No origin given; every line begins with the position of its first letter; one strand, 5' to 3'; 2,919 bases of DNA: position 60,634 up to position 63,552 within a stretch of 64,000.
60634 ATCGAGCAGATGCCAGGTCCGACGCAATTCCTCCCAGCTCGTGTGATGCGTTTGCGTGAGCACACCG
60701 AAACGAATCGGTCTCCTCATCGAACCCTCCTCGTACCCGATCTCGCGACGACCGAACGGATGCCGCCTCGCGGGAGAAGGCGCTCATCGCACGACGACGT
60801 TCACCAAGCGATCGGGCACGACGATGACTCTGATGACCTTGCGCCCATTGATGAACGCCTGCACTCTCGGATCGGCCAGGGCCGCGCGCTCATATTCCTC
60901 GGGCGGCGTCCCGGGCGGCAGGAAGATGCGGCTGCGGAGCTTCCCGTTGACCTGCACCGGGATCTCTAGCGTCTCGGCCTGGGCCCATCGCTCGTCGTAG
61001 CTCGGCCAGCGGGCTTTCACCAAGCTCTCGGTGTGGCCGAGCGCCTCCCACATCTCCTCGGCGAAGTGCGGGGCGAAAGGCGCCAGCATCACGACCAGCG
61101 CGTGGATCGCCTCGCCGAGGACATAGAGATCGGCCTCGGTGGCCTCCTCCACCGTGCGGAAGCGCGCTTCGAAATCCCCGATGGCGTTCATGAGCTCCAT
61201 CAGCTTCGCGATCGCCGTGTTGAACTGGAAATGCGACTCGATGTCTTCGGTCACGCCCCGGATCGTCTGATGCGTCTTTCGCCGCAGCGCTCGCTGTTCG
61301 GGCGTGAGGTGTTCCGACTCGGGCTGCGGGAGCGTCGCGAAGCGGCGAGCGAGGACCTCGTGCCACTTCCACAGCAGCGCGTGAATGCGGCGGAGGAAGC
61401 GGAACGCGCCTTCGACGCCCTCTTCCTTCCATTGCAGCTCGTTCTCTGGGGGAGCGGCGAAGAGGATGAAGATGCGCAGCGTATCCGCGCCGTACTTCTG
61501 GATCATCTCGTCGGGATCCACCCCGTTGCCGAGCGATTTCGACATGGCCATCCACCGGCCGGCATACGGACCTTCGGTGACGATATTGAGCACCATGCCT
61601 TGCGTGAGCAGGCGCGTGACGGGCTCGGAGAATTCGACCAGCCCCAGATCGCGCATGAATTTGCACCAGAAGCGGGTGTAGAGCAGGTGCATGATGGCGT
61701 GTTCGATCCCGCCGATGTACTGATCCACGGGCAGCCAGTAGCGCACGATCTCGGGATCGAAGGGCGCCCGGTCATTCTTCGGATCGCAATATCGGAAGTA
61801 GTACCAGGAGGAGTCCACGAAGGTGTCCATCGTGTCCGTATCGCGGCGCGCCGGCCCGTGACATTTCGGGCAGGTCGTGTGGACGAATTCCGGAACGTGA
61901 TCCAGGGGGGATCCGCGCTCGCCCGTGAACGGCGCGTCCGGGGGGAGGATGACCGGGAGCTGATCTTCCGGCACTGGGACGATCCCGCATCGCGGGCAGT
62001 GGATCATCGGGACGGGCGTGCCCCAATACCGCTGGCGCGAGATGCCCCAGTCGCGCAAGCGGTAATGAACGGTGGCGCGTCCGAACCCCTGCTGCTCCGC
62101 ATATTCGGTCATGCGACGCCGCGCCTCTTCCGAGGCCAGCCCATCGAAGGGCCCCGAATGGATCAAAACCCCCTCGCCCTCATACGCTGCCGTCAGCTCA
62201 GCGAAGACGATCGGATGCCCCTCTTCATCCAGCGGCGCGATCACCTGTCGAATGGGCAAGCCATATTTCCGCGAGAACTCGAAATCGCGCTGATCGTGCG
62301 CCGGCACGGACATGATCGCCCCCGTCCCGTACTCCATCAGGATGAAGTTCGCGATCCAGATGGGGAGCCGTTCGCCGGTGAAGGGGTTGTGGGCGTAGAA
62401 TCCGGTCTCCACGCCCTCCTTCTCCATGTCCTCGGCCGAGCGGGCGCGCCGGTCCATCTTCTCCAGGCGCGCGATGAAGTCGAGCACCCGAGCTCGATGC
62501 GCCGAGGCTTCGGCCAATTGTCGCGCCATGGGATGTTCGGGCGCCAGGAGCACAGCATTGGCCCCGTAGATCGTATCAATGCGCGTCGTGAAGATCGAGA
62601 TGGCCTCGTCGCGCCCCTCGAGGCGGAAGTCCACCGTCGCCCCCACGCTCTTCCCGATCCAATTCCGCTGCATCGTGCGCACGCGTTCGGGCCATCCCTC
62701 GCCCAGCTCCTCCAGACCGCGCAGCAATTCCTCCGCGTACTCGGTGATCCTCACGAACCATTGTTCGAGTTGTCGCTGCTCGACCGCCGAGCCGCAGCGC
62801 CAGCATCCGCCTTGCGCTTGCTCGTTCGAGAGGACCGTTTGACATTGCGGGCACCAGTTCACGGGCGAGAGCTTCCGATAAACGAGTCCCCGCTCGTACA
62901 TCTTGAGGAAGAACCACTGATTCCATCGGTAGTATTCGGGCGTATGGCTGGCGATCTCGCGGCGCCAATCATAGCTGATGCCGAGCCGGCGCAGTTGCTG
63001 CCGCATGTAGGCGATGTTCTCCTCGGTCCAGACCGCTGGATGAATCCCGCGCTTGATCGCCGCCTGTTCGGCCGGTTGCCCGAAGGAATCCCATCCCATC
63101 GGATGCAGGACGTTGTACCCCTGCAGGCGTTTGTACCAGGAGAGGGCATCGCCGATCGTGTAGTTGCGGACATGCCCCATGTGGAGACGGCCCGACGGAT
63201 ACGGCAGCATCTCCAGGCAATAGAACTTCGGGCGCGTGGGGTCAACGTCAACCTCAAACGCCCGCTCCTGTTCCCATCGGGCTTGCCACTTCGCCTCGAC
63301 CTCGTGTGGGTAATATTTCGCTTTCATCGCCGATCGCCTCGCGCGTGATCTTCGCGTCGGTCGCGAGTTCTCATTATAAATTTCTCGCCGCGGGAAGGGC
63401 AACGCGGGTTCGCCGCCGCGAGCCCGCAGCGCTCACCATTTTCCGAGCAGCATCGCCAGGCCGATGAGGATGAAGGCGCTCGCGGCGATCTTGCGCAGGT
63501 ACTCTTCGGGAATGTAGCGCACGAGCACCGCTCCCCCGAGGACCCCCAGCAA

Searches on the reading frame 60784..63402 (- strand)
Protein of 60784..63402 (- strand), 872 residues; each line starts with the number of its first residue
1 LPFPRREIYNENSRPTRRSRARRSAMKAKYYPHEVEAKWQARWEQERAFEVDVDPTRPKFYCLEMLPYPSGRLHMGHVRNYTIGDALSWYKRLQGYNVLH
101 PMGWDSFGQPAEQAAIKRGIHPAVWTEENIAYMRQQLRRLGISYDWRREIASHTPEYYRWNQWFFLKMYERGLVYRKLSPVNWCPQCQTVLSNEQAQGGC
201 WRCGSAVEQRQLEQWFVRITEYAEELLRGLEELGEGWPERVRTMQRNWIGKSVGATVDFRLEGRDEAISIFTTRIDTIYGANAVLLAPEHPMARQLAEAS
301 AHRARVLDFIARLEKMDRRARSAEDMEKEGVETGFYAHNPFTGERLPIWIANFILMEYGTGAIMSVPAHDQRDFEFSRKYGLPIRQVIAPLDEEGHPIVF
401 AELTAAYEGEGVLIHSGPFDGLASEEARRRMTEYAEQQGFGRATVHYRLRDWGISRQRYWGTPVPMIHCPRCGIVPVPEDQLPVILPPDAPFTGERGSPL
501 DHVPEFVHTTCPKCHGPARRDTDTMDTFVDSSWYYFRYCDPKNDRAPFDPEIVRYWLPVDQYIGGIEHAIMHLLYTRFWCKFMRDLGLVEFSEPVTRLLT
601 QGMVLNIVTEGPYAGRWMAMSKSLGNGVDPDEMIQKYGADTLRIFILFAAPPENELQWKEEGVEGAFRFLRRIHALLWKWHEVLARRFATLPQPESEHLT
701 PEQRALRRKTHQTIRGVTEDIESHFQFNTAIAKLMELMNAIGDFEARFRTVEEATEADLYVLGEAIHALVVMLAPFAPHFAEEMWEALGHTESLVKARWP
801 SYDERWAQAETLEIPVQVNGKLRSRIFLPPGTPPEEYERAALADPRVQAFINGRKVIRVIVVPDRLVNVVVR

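Call 63: search_protein_families(library=pfam, proteins=[window:60784-63402:-], max_evalue=0.00001)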
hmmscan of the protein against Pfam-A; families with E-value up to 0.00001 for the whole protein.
window:60784-63402:- (872 aa): 4 families
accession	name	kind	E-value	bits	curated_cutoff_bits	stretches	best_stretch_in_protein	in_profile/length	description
PF13603.12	tRNA-synt_1_2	-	7.1e-68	228.2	25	1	246-435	1-184/185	Leucyl-tRNA synthetase, editing domain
PF00133.28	tRNA-synt_1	-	1.8e-49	169.1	22.7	2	38-249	1-225/414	tRNA synthetases class I (I, L, M and V)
PF09334.17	tRNA-synt_1g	-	4.7e-34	118.2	20.1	1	66-206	7-145/391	tRNA synthetases class I (M)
PF08264.19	Anticodon_1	-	1.3e-26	93.7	25.1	1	704-833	2-143/148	Anticodon-binding domain of tRNA ligase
